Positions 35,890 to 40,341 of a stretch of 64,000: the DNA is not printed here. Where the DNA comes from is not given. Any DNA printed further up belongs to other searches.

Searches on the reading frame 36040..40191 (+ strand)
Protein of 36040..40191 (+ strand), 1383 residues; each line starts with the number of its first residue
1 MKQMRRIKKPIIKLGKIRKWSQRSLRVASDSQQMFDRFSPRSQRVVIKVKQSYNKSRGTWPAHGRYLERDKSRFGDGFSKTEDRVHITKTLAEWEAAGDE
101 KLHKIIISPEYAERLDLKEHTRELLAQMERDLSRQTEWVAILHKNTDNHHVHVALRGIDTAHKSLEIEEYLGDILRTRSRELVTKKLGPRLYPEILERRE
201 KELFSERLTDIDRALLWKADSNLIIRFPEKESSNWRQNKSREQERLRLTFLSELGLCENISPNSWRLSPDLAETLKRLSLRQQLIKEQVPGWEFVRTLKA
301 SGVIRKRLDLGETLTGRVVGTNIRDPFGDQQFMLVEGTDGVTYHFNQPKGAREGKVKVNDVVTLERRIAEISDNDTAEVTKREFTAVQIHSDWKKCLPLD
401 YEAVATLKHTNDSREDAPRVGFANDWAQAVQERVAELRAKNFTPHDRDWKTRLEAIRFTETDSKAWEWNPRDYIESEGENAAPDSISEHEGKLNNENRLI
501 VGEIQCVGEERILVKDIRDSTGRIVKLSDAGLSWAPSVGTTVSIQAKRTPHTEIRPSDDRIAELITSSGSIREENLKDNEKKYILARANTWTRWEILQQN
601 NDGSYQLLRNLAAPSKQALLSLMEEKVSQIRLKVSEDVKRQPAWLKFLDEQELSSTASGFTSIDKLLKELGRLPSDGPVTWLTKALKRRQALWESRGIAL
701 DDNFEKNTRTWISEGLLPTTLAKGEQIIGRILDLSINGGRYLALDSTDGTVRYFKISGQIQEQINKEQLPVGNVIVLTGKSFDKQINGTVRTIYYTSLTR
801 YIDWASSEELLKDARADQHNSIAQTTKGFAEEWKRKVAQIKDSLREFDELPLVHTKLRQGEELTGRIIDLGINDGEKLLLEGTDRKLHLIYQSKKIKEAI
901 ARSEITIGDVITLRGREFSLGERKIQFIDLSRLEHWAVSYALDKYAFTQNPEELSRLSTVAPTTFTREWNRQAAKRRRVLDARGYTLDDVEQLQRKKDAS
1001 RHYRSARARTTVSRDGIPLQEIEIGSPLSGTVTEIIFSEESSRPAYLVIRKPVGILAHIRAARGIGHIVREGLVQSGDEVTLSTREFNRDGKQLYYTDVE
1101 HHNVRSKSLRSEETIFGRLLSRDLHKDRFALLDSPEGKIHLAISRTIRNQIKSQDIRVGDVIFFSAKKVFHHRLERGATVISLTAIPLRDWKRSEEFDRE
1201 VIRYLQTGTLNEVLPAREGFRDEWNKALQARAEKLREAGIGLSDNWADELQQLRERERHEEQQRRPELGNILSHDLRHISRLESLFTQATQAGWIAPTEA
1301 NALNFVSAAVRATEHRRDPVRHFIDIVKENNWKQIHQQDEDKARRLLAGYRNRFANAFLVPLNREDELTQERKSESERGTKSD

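Call 7: search_protein_families(library=pfam, proteins=[window:36040-40191:+], max_evalue=0.001)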
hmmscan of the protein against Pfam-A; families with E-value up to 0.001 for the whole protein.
window:36040-40191:+ (1383 aa): 3 families
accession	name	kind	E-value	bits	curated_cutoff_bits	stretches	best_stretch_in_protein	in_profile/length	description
PF11843.13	DUF3363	-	2.4e-16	60.3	28.4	1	247-376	4-135/375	Protein of unknown function (DUF3363)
PF03432.20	Relaxase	-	3.7e-05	24.4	24.6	1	91-182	34-126/132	MobA/VirD2-like, nuclease domain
PF18555.7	MobL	-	0.00021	20.9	28.5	1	121-155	132-164/383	MobL relaxases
